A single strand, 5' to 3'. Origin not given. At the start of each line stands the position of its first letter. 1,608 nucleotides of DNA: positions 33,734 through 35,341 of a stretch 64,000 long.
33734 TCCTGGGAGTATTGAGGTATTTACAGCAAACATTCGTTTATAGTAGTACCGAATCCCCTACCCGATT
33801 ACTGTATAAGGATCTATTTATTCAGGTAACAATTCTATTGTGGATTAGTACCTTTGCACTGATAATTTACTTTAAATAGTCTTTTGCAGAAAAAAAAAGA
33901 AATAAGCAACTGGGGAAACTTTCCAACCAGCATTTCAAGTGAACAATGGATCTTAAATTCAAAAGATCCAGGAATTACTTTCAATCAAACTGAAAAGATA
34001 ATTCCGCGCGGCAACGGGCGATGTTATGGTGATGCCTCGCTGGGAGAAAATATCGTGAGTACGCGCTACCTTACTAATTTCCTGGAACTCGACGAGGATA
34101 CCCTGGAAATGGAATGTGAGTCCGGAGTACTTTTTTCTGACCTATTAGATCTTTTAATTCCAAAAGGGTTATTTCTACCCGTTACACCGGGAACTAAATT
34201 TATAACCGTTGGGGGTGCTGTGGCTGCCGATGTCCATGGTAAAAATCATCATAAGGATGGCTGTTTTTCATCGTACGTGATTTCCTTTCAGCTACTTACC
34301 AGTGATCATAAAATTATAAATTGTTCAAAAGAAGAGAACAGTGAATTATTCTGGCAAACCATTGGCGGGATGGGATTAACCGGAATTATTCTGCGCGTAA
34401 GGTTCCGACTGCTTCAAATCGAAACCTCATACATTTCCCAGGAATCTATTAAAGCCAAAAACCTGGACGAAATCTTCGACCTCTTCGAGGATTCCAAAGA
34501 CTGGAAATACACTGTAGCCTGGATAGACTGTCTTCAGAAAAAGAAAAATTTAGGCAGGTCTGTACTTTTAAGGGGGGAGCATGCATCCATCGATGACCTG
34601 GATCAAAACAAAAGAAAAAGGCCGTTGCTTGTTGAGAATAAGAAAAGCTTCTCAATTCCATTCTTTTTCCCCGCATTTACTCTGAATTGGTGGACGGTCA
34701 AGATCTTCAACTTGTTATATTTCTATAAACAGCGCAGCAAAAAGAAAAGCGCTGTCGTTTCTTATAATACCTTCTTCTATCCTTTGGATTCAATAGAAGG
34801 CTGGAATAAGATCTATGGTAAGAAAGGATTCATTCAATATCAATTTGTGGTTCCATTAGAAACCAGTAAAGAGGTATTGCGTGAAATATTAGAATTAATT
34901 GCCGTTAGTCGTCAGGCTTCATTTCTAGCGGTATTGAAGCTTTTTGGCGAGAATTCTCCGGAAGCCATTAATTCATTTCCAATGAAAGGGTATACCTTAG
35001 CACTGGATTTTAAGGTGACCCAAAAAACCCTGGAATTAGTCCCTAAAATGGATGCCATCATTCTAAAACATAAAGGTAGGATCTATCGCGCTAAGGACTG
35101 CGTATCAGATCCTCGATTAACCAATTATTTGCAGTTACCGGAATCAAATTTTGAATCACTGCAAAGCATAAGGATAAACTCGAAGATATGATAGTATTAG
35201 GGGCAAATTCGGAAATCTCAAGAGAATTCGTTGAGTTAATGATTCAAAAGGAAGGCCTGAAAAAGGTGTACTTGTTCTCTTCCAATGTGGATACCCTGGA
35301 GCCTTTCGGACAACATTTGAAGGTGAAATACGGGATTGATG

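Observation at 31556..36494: Complete decaprenyl-phospho-arabinose-type (DPA-like) lipid-linked pentofuranose pathway plus a GT-C transferase in a flavobacterial genome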

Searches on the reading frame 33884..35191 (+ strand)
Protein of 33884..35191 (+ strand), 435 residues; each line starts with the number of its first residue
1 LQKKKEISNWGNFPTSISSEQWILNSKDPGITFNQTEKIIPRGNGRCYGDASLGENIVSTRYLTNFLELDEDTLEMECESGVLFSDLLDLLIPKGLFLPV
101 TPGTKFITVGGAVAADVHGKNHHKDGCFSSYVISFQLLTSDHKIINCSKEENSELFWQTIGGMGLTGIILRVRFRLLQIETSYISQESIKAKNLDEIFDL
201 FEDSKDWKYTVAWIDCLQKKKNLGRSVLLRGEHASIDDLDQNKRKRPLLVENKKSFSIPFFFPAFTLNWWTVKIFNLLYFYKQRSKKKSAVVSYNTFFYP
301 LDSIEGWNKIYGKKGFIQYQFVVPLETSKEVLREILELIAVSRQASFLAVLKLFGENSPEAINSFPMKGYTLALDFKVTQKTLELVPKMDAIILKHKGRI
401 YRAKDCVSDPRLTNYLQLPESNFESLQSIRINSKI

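Call 3: search_protein_families(library=pfam, proteins=[window:33884-35191:+], max_evalue=0.01)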
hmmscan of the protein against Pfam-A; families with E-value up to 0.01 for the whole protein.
window:33884-35191:+ (435 aa): 1 family
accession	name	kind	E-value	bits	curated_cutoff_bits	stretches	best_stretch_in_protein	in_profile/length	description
PF01565.28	FAD_binding_4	-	9.2e-17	61.5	26.4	1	38-148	26-139/139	FAD binding domain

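Call 4: search_protein_families(library=ncbifam, proteins=[window:33884-35191:+], max_evalue=0.01)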
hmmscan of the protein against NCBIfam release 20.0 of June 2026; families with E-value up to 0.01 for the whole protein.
window:33884-35191:+ (435 aa): 10 families
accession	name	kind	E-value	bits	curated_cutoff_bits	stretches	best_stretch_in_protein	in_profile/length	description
NF053785.1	DcplphribOxDprE1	equivalog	1.2e-114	384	500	1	37-411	38-414/449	decaprenylphosphoryl-beta-D-ribose oxidase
TIGR01678.1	FAD_lactone_ox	subfamily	1.7e-11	43.7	396.8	1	55-339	58-325/438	sugar 1,4-lactone oxidase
TIGR00387.1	glcD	equivalog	2.8e-09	36.3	567.9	1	38-151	23-140/413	glycolate oxidase subunit GlcD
TIGR01679.1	bact_FAD_ox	subfamily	5.5e-09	35.4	292.25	1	41-176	37-172/419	FAD-linked oxidoreductase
TIGR01677.1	pln_FAD_oxido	subfamily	3.3e-08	32.5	383.1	1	47-205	75-240/560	FAD-dependent oxidoreductase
NF049975.1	2HglutDHaseYdiJ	equivalog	6.1e-07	27.6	1350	1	38-156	80-201/1018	D-2-hydroxyglutarate dehydrogenase YdiJ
TIGR01676.1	GLDHase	equivalog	7.5e-07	28.3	458.25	1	40-209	89-259/541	L-galactonolactone dehydrogenase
NF041227.1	BagG_FevA2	exception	6.9e-05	21.6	850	1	53-183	86-214/455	bagremycin/ferroverdin biosynthesis FAD-dependent oxygenase BagG/FevA2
NF041226.1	BagK_FevA1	equivalog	0.0043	15.5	800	1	57-183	86-210/453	bagremycin/ferroverdin biosynthesis FAD-dependent oxygenase BagK/FevA1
NF008439.0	PRK11282.1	equivalog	0.0062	15.4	284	1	45-146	33-135/358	glycolate oxidase subunit GlcE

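Call 5: search_solved_structures(query=window:33884-35191:+, show_alignments=1)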
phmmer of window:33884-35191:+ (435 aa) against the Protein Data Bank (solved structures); distinct sequences matched with E-value up to 0.001: 40.
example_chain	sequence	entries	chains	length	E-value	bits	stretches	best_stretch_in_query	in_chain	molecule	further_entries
4aut_A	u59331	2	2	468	5e-74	252.7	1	37-407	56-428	DECAPRENYL-PHOSPHORYL-BETA-D-RIBOFURANOSE-2-OXIDOREDUCTASE | DprE1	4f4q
21gq_A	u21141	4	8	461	8.2e-74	252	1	39-407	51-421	Decaprenylphosphoryl-beta-D-ribose oxidase | Oxidoreductase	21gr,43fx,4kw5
6hfv_A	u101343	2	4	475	9.1e-74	251.9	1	39-407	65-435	Decaprenylphosphoryl-beta-D-ribose oxidase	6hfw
5oep_A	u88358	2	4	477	9.2e-74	251.8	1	39-407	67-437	Decaprenylphosphoryl-beta-D-ribose oxidase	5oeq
4p8c_A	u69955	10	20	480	9.3e-74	251.8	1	39-407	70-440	Probable decaprenylphosphoryl-beta-D-ribose oxidase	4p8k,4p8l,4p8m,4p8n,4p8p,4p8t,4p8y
4fdn_A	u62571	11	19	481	9.4e-74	251.8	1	39-407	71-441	oxidoreductase DprE1 | Probable decaprenylphosphoryl-beta-D-ribose oxidase | decaprenylphosphoryl-beta-D-ribose oxidase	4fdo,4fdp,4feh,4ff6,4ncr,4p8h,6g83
5oel_A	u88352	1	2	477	4.6e-73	249.5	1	39-407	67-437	Decaprenylphosphoryl-beta-D-ribose oxidase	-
21gt_B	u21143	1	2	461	5.2e-73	249.4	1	39-407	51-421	Decaprenylphosphoryl-beta-D-ribose oxidase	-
4g3t_A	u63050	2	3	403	1.8e-70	241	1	55-407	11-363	oxidoreductase DprE1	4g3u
2exr_A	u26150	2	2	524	2.2e-08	36.4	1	61-178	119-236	Cytokinin dehydrogenase 7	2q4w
7qh2_C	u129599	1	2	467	2.8e-07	32.8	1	39-178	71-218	Lactate dehydrogenase (NAD(+),ferredoxin) subunit LctD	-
4ml8_A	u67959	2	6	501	7.8e-07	31.3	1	76-176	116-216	Cytokinin oxidase 2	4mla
4o95_A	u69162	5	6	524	1.3e-06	30.6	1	80-176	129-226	Cytokinin dehydrogenase 4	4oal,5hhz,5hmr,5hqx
6yao_A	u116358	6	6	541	1.4e-06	30.5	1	80-176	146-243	Cytokinin dehydrogenase 4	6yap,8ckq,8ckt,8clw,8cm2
8ot8_A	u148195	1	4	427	1.4e-06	30.5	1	37-200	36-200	FAD-binding protein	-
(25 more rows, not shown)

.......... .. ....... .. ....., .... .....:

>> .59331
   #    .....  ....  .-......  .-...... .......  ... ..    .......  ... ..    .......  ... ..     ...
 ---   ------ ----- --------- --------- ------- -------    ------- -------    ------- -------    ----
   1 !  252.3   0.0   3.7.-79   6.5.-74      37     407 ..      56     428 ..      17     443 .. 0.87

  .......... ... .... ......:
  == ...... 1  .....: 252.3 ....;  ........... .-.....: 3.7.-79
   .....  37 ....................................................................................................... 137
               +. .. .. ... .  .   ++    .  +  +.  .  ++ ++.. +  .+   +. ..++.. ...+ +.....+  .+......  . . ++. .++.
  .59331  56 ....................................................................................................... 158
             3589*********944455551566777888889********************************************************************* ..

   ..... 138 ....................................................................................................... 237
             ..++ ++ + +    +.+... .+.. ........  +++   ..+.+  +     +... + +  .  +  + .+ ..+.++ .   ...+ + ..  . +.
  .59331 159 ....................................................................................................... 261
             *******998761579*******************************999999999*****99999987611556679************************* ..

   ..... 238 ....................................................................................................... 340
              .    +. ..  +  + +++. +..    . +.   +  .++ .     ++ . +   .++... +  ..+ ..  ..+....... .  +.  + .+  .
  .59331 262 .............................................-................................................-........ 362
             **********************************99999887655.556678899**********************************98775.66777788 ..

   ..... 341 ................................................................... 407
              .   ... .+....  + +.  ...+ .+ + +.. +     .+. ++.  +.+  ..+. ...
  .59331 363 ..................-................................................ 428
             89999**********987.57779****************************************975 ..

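Call 18: find_related_loci(query=window:33884-35191:+, collection=genome_contigs, flank=8000)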
Query window:33884-35191:+ (435 aa) in genome_contigs; peptide patterns used: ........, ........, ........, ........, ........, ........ (x = any residue, [..] = any of these).
329 stretches matched a pattern; 275 encode a relative of the query (tblastn E <= 1e-3); the best 80 are kept; 80 distinct loci.
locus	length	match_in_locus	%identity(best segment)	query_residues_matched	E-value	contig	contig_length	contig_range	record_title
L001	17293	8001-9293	60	4-434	8e-175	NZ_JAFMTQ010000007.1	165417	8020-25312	Aureitalea sp. L0-47 scaffold_7_length=165418, whole genome shotgun sequence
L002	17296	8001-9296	59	1-432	3e-172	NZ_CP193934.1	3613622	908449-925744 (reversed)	Rasiella sp. SM2506 chromosome, complete genome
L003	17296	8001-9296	58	1-432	7e-168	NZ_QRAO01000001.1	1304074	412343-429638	Marinirhabdus gelatinilytica strain DSM 101478 Ga0215720_101, whole genome shotgun sequence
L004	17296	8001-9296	57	4-434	4e-163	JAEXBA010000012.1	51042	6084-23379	MAG: Bacteroidetes bacterium isolate OH_SFB_54 k127_495509, whole genome shotgun sequence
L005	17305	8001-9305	55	1-432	4e-162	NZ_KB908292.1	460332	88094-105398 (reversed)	Empedobacter brevis NBRC 14943 = ATCC 43319 H277DRAFT_scaffold00002.2, whole genome shotgun sequence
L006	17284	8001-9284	57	5-431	8e-162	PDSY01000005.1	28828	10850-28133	MAG: Flavobacteriales bacterium isolate DOLJORAL78_33_11 DolJOral78_scaffold_1488, whole genome shotgun sequence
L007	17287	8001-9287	58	4-431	7e-162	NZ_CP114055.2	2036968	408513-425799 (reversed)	Bergeyella cardium strain BCV chromosome, complete genome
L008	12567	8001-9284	57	5-431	2e-161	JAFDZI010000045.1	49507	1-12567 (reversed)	MAG: Bacteroidetes bacterium isolate SZAS-80 BACT-AMP-12__45__length-49507, whole genome shotgun sequence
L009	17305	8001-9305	55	1-432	3e-161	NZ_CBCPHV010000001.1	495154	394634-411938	Empedobacter brevis strain MIP2405 B isolate MIP2405 B 1, whole genome shotgun sequence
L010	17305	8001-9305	55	1-432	4e-161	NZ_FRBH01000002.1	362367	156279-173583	Chishuiella changwenlii strain DSM 27989, whole genome shotgun sequence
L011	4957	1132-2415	57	5-431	2e-164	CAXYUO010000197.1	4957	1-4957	MAG: uncultured Frigoriflavimonas sp. isolate ERR13598968_metabat2_14 genome assembly, contig: ERZ24875775.4302, whole g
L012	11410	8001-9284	57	5-431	9e-161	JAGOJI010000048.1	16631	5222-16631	MAG: Cloacibacterium sp. isolate Go_UH_bin_117 Go_UH_3436_length_16631_cov_6.721643, whole genome shotgun sequence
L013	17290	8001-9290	56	5-433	3e-160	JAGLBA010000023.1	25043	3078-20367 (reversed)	MAG: Chryseobacterium sp. isolate bin4 NODE_23_length_25043_cov_58.050669, whole genome shotgun sequence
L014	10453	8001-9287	57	4-431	1e-159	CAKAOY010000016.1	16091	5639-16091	MAG TPA_asm: uncultured Bergeyella sp. isolate SRR15235668_bin.9_metaWRAP_v1.1_MAG genome assembly, contig: NODE_533_len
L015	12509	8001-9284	56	5-431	9e-160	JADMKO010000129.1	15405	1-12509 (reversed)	MAG: Chryseobacterium sp. isolate NTP27 NODE_510_length_15405_cov_5.539805, whole genome shotgun sequence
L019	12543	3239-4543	55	1-432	9e-159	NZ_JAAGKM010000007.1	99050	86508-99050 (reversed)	Empedobacter falsenii strain Q1655 NODE_7_length_99050_cov_27.341083, whole genome shotgun sequence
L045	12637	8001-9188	52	4-406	3e-135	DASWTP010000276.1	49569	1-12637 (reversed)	MAG TPA_asm: Chryseosolibacter sp. isolate SMAG_U3578 k141_141426, whole genome shotgun sequence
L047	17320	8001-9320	49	2-435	3e-135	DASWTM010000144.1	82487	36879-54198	MAG TPA_asm: Chryseosolibacter sp. isolate SMAG_U3575 k141_86140, whole genome shotgun sequence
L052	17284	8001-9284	50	5-431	6e-134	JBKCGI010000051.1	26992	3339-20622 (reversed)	MAG: Flavobacteriia bacterium isolate samp_508_semibin_440 samp_508_139131, whole genome shotgun sequence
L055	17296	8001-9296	47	5-431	3e-133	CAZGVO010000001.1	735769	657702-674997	MAG TPA_asm: uncultured Bifidobacterium sp. isolate binchicken_co328_134 genome assembly, contig: NODE_1_length_735769_c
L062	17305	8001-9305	47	7-431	6e-130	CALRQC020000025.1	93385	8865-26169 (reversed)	MAG: Azospirillum sp. RU38E isolate JJ-LAS318-81-1-m1-bin306 genome assembly, contig: JJ-LAS318-81-C61, whole genome sho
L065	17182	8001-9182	50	7-406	2e-127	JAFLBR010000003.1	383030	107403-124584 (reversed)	MAG: Cytophagales bacterium isolate UWPOB_CYTO2 gnl_X_AECHOMIF_3, whole genome shotgun sequence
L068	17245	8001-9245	47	7-426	3e-126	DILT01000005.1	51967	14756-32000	MAG TPA_asm: Flammeovirgaceae bacterium UBA5585 UBA5585_contig_1483, whole genome shotgun sequence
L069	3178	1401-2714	45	6-432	2e-130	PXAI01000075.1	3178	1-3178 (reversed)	MAG: Balneolia bacterium isolate T3Sed10_203R1 T3-Sed10-C94923, whole genome shotgun sequence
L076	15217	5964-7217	46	3-430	5e-122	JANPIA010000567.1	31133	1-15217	MAG: Segetibacter sp. isolate VAR_62_metabat.48 VAR_62_k141_1242241, whole genome shotgun sequence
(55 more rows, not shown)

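Call 59: search_dna_similar(query=L062:6125-7591:+, collection=plasmids, mode=protein, max_rows=45)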
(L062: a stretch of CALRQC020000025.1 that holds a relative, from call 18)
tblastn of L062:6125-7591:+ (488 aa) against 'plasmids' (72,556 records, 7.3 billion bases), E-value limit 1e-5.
Records with a match: 86; places in all: 87; records where one place covers at least 80% of the query: 81.
Best place of each record, by identity: 80-90% 1; <60% 85.
By first word of the organism name: Rhizobium 36; Sinorhizobium 5; Azospirillum 4; Salipiger 3; Sphingomonadaceae 3; Burkholderia 3; Cereibacter 3; Mesorhizobium 3; Vibrio 3; Paracoccus 2; and 17 more.
By predicted mobility (MOB-suite, as given by PLSDB): non-mobilizable 58; conjugative 21; mobilizable 7.
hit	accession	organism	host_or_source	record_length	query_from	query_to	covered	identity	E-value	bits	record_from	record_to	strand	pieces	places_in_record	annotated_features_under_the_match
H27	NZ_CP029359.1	Azospirillum thermophilum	cell culture,hot spring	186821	40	483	91%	87.2%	0e+0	622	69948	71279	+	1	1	UbiA family prenyltransferase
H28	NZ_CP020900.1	Rhizobium phaseoli Brasil 5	Phaseolus vulgaris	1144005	40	467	88%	48.5%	2e-80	280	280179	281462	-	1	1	record has no annotation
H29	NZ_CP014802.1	Salipiger profundus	single cell,environmental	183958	51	467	85%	49.6%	4e-88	302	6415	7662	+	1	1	UbiA family prenyltransferase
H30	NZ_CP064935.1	Rhizobium phaseoli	Phaseolus vulgaris,single cell,soil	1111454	40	467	88%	48.0%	4e-79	276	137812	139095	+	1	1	record has no annotation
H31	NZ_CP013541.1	Rhizobium phaseoli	Phaseolus vulgaris,Whole ...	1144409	40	467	88%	48.0%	4e-79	276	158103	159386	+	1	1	record has no annotation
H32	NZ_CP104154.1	Rhizobium sophoriradicis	Phaseolus vulgaris,cell culture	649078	42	467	87%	48.1%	8e-80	278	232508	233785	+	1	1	UbiA family prenyltransferase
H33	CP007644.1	Rhizobium etli bv. phaseoli str. IE4803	Phaseolus vulgaris,whole organism,nodule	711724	42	467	87%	48.1%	1e-79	278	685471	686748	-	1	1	UbiA prenyltransferase family protein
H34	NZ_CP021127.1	Rhizobium sp. Kim5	Phaseolus vulgaris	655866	42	467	87%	48.1%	2e-79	277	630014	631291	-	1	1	UbiA family prenyltransferase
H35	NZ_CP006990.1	Rhizobium etli bv. mimosae str. IE4771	Phaseolus vulgaris,whole organism,nodule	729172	42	467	87%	48.1%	2e-79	276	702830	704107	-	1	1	UbiA family prenyltransferase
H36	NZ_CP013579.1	Rhizobium phaseoli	Phaseolus vulgaris,Whole ...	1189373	40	467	88%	47.8%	2e-79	277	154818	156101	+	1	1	record has no annotation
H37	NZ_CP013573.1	Rhizobium phaseoli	Phaseolus vulgaris,Whole ...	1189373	40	467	88%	47.8%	2e-79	277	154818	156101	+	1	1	record has no annotation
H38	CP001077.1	Rhizobium etli CIAT 652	-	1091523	40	467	88%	47.8%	2e-79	276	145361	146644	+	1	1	putative integral membrane prenyltransferase protein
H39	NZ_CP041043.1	Paracoccus sp. AK26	pure culture,Hexachlorocyclohexane ...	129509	40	467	88%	47.7%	2e-82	285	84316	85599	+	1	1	UbiA family prenyltransferase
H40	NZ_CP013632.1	Rhizobium sp. N324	Phaseolus vulgaris,Whole ...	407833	40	467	88%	47.7%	6e-80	278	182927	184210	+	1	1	UbiA family prenyltransferase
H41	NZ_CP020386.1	Rhodovulum sp. MB263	cell culture,mud flat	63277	47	467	86%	48.5%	2e-82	285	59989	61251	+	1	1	UbiA family prenyltransferase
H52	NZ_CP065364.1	Ruegeria sp. SCSIO 43209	Galaxea fascicularis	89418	47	467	86%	48.2%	3e-97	328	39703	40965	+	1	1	UbiA family prenyltransferase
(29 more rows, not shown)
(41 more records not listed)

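Call 60: get_annotated_region(hit=H32, flank=8000)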
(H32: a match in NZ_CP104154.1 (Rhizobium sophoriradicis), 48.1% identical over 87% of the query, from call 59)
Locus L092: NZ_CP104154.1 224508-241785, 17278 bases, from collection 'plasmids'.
description: Rhizobium sophoriradicis strain CC511 plasmid pCC511_2, complete sequence
organism: Rhizobium sophoriradicis (NCBI taxid 1535245)
taxonomy: Bacteria; Pseudomonadota; Alphaproteobacteria; Hyphomicrobiales; Rhizobiaceae; Rhizobium; Rhizobium sophoriradicis
host: -; source: Phaseolus vulgaris,cell culture; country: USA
typing (MOB-suite, as given by PLSDB): non-mobilizable
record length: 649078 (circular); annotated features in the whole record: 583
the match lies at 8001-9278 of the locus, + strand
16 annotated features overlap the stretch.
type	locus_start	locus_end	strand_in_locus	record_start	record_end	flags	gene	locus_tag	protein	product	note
CDS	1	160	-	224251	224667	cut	-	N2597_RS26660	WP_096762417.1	phage holin family protein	-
CDS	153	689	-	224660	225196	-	-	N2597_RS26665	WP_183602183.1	nutrient deprivation-induced protein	-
CDS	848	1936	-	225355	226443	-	dinB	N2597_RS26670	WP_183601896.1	DNA polymerase IV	GO:0006281 - DNA repair [Evidence IEA]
CDS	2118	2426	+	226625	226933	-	-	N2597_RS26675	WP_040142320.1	hypothetical protein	-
CDS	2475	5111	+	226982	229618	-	ligD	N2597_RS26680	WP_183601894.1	DNA ligase D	GO:0006303 - double-strand break repair via nonhomologous end joining [Evidence IEA]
CDS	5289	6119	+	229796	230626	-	-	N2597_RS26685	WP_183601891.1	SIR2 family protein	-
CDS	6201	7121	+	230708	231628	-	-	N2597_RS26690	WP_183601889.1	NAD(P)/FAD-dependent oxidoreductase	-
CDS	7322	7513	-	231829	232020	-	-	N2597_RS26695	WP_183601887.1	hypothetical protein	-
CDS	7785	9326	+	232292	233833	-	-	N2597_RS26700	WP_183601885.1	UbiA family prenyltransferase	-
CDS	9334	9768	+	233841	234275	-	-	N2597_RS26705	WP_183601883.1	GtrA family protein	-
CDS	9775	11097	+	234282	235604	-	-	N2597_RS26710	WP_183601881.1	FAD-binding oxidoreductase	-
CDS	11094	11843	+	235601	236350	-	-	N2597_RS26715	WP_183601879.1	SDR family oxidoreductase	-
CDS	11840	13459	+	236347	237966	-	-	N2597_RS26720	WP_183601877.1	hypothetical protein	-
CDS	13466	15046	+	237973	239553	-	-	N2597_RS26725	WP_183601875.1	hypothetical protein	-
CDS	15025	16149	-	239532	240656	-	-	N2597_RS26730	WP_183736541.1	glycosyltransferase family 87 protein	-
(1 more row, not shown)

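Call 61: get_annotated_region(hit=H52, flank=8000)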
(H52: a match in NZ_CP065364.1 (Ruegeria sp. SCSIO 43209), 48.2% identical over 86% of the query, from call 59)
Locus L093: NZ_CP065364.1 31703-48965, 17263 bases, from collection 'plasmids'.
description: Ruegeria sp. SCSIO 43209 plasmid unnamed5, complete sequence
organism: Ruegeria sp. SCSIO 43209 (NCBI taxid 2793010)
taxonomy: Bacteria; Pseudomonadota; Alphaproteobacteria; Rhodobacterales; Roseobacteraceae; Ruegeria; Ruegeria sp. SCSIO 43209
host: -; source: Galaxea fascicularis; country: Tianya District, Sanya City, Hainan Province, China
typing (MOB-suite, as given by PLSDB): non-mobilizable
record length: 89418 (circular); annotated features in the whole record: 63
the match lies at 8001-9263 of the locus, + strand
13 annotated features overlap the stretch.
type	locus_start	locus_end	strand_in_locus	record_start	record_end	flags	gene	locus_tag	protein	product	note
CDS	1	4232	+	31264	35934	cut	-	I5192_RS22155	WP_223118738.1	MupA/Atu3671 family FMN-dependent luciferase-like monooxygenase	-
CDS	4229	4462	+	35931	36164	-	-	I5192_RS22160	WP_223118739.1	hypothetical protein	-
CDS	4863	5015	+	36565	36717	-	-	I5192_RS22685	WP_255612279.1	transposase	GO:0006313 - DNA transposition [Evidence IEA]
CDS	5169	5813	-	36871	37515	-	-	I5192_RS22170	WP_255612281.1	sugar transferase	-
CDS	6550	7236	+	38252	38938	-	-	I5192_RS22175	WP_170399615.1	VPLPA-CTERM sorting domain-containing protein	-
CDS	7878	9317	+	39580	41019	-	-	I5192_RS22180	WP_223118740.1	UbiA family prenyltransferase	-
CDS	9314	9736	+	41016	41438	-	-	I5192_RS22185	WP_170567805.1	GtrA family protein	-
CDS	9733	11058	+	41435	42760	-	-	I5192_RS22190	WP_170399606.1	FAD-binding oxidoreductase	-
CDS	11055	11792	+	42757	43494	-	-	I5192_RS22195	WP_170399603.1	SDR family oxidoreductase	-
CDS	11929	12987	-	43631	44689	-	-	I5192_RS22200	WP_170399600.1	acyltransferase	-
CDS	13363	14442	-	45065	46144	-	-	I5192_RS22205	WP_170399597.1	glycosyltransferase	-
CDS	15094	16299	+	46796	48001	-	-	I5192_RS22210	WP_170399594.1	glycosyltransferase family 4 protein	-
CDS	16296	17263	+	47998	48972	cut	-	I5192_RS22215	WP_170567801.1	polysaccharide deacetylase family protein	GO:0005975 - carbohydrate metabolic process [Evidence IEA]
